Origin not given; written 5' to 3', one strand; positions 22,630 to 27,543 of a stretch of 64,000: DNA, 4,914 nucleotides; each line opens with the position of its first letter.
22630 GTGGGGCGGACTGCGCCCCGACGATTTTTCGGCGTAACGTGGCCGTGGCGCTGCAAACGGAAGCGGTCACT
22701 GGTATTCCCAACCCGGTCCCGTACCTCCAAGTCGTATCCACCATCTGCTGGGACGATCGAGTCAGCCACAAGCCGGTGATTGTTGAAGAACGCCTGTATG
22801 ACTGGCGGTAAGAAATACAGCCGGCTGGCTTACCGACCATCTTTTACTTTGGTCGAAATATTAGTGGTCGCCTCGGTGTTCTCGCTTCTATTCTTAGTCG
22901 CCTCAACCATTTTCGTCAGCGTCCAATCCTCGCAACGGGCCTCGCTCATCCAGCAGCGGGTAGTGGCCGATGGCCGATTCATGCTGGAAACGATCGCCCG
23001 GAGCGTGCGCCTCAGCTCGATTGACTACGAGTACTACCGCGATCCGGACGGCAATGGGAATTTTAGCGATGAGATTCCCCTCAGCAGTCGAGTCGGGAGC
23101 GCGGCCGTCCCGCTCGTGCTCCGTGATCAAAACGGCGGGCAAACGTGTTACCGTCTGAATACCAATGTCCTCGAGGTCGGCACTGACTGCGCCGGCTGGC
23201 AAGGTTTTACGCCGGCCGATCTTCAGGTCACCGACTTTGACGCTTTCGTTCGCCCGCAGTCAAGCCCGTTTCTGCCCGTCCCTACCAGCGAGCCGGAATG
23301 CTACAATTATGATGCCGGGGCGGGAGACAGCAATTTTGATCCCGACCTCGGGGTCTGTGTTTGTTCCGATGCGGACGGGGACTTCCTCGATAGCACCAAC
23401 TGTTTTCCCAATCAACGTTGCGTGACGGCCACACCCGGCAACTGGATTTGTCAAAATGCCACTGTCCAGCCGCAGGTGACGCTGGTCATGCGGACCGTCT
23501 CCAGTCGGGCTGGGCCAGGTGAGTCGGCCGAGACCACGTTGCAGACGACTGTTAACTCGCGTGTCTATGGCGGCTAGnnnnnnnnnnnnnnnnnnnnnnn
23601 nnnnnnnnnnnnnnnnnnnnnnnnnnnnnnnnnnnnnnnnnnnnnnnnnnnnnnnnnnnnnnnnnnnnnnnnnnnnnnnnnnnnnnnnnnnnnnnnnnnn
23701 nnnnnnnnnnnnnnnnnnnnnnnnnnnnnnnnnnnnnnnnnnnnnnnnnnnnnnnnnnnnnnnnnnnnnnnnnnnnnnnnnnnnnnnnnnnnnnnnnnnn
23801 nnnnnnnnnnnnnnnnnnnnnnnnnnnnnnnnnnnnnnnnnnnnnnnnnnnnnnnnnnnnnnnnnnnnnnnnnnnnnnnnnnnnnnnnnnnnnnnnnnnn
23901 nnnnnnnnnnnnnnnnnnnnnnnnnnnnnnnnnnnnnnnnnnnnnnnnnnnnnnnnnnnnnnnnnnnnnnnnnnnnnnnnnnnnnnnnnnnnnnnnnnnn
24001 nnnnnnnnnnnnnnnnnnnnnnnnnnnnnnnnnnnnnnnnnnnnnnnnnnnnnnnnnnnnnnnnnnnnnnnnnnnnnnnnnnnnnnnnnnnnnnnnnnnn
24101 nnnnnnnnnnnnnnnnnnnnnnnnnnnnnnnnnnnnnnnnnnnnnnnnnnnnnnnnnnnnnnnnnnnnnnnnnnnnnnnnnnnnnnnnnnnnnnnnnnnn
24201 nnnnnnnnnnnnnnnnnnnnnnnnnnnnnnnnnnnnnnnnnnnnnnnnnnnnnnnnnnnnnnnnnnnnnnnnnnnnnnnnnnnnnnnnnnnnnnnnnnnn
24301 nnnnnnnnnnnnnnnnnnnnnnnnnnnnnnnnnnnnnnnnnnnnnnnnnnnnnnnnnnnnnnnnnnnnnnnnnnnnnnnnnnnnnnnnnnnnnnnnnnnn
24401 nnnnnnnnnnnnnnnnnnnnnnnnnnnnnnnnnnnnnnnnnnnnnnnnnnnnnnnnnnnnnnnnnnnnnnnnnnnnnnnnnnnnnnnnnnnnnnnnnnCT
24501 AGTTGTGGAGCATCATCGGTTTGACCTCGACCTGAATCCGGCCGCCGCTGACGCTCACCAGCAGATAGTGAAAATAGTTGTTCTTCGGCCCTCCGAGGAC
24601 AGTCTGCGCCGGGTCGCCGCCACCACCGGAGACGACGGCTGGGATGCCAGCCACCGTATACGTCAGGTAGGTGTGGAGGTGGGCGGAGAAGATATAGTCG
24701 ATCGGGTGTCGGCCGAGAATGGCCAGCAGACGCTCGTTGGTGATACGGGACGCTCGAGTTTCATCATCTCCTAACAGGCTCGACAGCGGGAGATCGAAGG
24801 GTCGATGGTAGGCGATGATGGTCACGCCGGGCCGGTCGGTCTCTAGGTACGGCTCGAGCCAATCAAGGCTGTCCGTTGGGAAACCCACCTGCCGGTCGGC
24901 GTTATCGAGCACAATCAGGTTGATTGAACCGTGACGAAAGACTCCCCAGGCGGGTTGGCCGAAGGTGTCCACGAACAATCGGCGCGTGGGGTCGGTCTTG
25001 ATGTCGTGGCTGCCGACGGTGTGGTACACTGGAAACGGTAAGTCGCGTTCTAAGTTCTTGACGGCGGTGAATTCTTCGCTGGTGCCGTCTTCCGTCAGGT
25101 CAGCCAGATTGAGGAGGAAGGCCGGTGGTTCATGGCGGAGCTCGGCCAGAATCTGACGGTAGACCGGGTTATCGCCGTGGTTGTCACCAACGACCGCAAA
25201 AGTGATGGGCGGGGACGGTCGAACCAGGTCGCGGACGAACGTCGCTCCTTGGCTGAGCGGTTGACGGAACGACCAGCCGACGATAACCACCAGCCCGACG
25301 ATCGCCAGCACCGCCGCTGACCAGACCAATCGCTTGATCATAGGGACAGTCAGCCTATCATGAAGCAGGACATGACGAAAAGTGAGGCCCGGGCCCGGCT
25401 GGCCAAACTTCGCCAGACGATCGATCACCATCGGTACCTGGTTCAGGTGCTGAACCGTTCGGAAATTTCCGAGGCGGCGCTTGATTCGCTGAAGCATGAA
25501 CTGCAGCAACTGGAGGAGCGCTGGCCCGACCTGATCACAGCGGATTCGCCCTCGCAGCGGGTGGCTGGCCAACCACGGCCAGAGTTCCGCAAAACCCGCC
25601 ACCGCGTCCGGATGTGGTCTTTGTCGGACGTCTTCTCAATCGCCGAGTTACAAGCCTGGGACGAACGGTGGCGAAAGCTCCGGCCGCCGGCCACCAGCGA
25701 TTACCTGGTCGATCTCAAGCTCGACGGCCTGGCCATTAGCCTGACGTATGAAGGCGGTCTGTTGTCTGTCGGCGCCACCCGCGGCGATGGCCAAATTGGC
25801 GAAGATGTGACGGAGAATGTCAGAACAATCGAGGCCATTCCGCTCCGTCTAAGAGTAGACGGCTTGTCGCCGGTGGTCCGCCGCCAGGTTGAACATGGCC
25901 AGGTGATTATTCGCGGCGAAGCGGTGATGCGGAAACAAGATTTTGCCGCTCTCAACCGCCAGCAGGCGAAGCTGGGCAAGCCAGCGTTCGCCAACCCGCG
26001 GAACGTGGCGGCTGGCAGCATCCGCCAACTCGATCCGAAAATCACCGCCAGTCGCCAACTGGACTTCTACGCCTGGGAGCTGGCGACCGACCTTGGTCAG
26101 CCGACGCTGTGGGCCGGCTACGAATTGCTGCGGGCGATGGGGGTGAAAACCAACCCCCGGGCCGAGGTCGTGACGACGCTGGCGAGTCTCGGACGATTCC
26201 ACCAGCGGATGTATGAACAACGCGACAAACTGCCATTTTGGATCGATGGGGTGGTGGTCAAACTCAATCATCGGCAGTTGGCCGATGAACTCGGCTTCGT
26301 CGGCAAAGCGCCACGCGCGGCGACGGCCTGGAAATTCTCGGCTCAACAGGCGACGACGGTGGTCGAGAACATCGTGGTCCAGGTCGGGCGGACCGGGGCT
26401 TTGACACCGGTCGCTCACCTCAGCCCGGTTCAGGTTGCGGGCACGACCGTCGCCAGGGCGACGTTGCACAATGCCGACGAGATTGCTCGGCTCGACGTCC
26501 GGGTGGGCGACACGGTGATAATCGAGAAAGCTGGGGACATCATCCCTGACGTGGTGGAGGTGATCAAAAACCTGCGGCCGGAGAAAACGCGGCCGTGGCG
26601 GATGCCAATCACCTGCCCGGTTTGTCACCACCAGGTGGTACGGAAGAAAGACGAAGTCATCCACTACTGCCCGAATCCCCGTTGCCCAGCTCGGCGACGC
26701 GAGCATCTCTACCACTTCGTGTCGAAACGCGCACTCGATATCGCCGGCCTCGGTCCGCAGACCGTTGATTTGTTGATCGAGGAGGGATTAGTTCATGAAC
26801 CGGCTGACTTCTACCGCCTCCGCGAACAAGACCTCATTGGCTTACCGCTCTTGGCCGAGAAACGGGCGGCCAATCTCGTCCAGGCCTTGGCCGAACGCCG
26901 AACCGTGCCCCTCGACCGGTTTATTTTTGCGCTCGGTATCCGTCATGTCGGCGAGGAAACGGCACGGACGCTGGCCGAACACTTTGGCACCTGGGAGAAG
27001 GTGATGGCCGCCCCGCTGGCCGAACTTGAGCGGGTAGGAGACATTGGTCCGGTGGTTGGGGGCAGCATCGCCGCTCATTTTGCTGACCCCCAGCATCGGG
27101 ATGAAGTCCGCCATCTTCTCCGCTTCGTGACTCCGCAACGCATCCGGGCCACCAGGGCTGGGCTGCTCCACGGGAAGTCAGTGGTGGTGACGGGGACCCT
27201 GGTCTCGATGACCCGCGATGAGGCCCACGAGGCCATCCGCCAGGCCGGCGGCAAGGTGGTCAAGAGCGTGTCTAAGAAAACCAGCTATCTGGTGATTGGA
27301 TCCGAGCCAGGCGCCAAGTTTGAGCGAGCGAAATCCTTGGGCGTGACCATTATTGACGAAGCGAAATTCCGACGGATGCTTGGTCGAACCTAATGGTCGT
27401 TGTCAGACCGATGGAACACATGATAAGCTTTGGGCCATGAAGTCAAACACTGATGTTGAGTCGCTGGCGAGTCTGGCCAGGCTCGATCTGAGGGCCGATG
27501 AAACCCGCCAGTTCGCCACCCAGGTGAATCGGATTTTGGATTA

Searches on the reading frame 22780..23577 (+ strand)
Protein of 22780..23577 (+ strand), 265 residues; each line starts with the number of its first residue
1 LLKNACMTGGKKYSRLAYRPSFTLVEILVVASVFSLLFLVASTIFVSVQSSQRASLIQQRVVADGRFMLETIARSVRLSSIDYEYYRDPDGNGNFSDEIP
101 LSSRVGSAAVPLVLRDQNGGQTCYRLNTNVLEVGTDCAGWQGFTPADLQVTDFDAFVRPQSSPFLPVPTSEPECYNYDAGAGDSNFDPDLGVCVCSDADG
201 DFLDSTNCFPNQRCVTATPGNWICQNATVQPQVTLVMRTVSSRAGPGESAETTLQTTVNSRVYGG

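Call 14: search_protein_families(library=pfam, proteins=[window:22780-23577:+], max_evalue=0.01)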
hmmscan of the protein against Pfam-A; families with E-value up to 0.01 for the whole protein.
window:22780-23577:+ (265 aa): 1 family
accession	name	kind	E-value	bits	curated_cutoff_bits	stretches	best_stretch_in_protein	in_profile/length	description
PF07963.17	N_methyl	-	0.0012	18.7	21.2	1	22-41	7-26/27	Prokaryotic N-terminal methylation motif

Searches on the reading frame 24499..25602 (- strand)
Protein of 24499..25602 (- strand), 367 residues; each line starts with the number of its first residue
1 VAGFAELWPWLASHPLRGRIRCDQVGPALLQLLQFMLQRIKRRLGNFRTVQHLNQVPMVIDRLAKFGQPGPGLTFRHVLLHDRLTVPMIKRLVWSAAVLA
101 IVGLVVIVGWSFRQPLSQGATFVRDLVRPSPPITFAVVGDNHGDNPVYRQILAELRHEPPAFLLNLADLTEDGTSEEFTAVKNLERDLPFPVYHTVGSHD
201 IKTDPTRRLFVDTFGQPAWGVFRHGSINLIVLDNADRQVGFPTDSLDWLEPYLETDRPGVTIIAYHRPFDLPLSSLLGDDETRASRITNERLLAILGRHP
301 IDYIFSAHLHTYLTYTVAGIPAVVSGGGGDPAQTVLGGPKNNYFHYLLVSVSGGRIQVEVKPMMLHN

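Call 14: search_protein_families(library=pfam, proteins=[window:24499-25602:-], max_evalue=0.01)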
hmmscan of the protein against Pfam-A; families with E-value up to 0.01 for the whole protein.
window:24499-25602:- (367 aa): 1 family
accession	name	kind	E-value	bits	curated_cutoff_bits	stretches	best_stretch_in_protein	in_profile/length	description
PF00149.33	Metallophos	-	2.6e-11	44.7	21.5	1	134-312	2-191/191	Calcineurin-like phosphoesterase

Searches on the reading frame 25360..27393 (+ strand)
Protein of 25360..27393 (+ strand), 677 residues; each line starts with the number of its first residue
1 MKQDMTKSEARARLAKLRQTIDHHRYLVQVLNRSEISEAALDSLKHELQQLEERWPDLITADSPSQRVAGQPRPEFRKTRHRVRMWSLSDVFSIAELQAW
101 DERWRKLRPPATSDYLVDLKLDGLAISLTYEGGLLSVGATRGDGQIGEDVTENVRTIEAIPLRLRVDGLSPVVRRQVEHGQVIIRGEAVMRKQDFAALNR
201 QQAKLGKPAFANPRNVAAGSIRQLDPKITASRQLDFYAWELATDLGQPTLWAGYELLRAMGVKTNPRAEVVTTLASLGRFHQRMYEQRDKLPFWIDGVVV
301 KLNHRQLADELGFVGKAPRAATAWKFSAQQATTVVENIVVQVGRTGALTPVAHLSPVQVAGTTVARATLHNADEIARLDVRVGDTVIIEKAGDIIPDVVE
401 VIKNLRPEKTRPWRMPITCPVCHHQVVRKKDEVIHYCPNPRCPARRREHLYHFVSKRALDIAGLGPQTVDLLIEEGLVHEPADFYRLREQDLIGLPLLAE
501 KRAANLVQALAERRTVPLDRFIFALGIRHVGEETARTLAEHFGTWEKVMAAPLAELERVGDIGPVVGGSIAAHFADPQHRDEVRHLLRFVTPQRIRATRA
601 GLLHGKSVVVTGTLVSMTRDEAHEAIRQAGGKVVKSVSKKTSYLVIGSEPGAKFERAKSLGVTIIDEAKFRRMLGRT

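Call 14: search_protein_families(library=pfam, proteins=[window:25360-27393:+], max_evalue=0.01)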
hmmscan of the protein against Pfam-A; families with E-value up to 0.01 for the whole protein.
window:25360-27393:+ (677 aa): 7 families
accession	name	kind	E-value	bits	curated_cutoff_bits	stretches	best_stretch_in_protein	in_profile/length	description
PF01653.23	DNA_ligase_aden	-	1.1e-78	264.7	27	1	75-329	3-253/253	NAD-dependent DNA ligase adenylation domain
PF03120.22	DNA_ligase_OB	-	2.4e-34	117.5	32.9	1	332-409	1-78/79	NAD-dependent DNA ligase OB-fold domain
PF12826.13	HHH_2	-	1.5e-19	70.4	27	1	520-581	1-62/64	Helix-hairpin-helix motif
PF00533.33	BRCT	-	2.2e-14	53.9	21.3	1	601-668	4-72/78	BRCA1 C Terminus (BRCT) domain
PF03119.21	DNA_ligase_ZBD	-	4.5e-11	42.9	25.8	1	418-444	1-27/27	NAD-dependent DNA ligase C4 zinc finger domain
PF14520.12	HHH_5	-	7e-10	39.7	27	1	523-565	3-46/57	Helix-hairpin-helix domain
PF12738.14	PTCB-BRCT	-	5.7e-07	29.9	22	1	616-665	10-59/63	twin BRCT domain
